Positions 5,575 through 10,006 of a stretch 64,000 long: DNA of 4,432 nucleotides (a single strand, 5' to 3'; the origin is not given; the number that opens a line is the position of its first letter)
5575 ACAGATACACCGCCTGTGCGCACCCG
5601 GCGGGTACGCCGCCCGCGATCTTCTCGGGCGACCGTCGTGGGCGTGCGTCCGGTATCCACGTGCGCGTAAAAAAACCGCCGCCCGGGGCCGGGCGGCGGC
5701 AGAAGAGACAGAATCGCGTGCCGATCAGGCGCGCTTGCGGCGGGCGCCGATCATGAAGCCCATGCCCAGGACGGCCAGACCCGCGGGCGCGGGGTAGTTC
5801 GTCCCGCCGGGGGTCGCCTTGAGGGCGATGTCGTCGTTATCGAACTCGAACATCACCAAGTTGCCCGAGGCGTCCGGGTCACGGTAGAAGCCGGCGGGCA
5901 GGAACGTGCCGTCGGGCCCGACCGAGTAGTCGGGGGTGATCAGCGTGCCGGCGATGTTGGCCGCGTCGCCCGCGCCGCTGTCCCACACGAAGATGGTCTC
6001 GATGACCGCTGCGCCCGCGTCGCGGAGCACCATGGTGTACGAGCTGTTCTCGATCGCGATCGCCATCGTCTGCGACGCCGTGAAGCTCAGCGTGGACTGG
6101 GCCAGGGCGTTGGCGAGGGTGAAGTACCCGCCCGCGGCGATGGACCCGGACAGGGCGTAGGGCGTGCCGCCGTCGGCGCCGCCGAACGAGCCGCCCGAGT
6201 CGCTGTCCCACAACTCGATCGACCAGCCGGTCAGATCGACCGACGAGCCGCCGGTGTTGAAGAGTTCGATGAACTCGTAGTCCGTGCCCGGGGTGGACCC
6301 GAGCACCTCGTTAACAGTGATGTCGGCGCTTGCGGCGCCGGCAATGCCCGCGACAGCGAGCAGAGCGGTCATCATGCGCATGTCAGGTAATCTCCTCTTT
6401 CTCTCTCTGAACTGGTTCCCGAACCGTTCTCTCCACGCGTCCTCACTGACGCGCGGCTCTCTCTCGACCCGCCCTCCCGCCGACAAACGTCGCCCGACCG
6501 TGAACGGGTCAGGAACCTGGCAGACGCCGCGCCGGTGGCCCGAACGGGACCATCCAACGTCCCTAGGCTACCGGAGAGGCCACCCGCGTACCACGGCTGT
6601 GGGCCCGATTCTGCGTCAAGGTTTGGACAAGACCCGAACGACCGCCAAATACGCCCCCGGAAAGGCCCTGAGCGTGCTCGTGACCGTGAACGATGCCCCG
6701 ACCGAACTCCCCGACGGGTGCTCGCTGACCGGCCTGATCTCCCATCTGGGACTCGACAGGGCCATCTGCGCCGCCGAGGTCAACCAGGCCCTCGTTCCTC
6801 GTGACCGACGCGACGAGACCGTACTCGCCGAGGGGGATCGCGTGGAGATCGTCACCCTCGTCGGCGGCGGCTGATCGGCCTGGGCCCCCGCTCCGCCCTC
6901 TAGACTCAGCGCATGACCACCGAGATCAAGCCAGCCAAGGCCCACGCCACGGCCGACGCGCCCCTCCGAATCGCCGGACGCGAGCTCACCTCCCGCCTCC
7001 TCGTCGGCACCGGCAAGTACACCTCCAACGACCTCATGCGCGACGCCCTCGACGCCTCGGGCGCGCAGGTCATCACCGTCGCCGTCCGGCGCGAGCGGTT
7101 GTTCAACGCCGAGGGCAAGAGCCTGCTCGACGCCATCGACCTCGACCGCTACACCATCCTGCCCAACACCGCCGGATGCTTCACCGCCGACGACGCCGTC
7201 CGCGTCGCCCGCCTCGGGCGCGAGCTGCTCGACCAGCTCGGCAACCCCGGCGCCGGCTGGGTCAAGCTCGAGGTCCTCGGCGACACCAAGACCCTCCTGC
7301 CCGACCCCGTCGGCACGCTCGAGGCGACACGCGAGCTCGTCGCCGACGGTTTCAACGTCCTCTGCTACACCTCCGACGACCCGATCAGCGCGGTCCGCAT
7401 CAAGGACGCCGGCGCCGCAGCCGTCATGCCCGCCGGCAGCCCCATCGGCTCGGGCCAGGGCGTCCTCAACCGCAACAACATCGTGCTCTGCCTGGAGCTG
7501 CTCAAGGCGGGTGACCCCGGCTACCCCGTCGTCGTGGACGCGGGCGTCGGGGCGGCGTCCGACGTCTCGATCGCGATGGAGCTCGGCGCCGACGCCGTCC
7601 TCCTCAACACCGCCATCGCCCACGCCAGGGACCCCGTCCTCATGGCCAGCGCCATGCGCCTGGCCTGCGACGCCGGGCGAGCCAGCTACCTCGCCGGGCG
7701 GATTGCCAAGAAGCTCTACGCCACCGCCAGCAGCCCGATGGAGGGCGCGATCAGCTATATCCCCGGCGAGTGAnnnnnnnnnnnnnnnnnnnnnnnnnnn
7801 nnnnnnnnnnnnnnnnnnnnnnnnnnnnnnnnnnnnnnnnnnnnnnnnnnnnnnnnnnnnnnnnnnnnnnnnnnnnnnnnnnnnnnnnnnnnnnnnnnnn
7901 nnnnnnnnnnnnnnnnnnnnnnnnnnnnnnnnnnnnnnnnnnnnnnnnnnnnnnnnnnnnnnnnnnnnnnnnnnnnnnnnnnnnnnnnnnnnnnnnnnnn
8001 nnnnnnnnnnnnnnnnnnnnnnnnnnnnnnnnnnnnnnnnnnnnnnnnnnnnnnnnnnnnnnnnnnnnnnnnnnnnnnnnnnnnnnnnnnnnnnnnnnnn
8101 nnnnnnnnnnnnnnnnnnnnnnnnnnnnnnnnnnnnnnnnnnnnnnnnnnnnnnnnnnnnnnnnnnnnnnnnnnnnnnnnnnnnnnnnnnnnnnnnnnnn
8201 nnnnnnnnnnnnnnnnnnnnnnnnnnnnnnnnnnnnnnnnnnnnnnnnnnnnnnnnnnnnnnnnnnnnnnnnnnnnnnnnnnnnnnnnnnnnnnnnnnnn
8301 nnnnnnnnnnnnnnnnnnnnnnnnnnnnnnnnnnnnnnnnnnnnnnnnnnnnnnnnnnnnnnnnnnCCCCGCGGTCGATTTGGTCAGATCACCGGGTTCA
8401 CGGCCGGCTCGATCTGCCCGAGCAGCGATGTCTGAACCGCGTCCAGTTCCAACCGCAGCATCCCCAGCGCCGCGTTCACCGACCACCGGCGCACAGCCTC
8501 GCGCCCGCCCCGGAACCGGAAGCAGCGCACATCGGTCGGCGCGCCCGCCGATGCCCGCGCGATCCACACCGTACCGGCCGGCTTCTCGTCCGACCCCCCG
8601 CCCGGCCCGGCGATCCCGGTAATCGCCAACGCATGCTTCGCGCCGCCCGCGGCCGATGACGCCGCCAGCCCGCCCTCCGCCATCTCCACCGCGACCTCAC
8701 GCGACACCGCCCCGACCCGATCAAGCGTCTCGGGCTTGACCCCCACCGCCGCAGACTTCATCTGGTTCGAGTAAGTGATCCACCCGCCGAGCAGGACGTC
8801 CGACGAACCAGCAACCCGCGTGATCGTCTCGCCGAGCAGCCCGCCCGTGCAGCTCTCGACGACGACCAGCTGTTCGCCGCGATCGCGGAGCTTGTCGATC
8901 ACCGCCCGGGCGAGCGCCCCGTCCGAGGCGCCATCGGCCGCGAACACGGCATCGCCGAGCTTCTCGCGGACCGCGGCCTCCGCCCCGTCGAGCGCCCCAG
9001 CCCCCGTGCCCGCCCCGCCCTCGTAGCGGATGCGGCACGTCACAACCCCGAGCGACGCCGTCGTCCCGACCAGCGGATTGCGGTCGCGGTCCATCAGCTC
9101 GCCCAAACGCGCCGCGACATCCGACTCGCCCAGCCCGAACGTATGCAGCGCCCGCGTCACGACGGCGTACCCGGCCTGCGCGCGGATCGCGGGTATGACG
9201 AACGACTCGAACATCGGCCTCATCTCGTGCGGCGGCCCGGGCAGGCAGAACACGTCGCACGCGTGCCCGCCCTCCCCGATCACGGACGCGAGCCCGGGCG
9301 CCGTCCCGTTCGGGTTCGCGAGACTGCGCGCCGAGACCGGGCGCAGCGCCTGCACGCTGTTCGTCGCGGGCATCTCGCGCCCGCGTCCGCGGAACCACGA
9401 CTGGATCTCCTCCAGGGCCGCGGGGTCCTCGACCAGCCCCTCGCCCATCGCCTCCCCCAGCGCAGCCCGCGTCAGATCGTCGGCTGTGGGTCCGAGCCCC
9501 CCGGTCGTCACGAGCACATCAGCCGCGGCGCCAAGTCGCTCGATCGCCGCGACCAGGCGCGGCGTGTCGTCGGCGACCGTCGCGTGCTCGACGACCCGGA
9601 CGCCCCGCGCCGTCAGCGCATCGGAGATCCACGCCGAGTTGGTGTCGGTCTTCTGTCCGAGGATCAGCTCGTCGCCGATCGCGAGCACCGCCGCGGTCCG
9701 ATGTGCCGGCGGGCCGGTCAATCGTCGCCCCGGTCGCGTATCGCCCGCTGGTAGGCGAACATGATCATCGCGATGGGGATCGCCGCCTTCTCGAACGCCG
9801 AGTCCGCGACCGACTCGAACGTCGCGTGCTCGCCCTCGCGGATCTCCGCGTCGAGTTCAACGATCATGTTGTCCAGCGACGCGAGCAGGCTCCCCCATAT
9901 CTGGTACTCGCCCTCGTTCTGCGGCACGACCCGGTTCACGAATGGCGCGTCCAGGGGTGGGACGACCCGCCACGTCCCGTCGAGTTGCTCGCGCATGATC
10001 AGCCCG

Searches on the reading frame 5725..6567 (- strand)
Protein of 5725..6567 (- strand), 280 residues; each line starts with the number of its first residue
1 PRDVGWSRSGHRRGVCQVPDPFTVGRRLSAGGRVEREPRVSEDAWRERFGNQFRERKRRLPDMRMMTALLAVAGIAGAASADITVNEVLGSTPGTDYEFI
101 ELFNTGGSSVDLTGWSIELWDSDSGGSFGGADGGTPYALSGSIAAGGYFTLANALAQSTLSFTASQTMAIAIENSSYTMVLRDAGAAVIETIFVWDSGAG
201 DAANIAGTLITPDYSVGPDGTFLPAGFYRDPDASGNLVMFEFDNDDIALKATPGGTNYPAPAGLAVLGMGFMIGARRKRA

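Call 53: search_protein_families(library=pfam, proteins=[window:5725-6567:-], max_evalue=0.001)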
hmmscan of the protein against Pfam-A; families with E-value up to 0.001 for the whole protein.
window:5725-6567:- (280 aa): 1 family
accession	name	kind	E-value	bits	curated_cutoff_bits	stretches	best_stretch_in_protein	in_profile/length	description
PF00932.25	LTD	-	3.7e-14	53.4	34.3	1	78-189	3-102/109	Lamin Tail Domain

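Call 73: search_protein_families(library=ncbifam, proteins=[window:5725-6567:-], max_evalue=0.001)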
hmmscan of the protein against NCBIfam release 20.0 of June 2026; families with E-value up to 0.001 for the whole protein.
window:5725-6567:- (280 aa): 0 families

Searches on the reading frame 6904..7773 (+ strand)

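Call 53: search_protein_families(library=pfam, proteins=[window:6904-7773:+], max_evalue=0.001)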
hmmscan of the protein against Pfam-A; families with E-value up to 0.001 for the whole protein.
window:6904-7773:+ (289 aa): 2 families
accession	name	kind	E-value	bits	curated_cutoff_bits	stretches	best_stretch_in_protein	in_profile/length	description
PF05690.20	ThiG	-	1.9e-97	325.9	23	1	23-278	2-247/247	Thiazole biosynthesis protein ThiG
PF01070.24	FMN_dh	-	0.00047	19.7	24.9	0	202-239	269-306/350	FMN-dependent dehydrogenase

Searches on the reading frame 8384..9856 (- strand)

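Call 53: search_protein_families(library=pfam, proteins=[window:8384-9856:-], max_evalue=0.001)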
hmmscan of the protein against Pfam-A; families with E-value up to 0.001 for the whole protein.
window:8384-9856:- (490 aa): 3 families
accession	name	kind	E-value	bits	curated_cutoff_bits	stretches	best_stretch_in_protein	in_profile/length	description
PF02464.23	CinA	-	1.6e-47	161.4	23.5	1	314-469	3-153/155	Competence-damaged protein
PF00994.29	MoCF_biosynth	-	1.7e-36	125.5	26.6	1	56-225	1-143/144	Probable molybdopterin binding domain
PF18146.6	CinA_KH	-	2.2e-13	50.5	27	1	234-306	1-73/73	Damage-inducible protein CinA KH domain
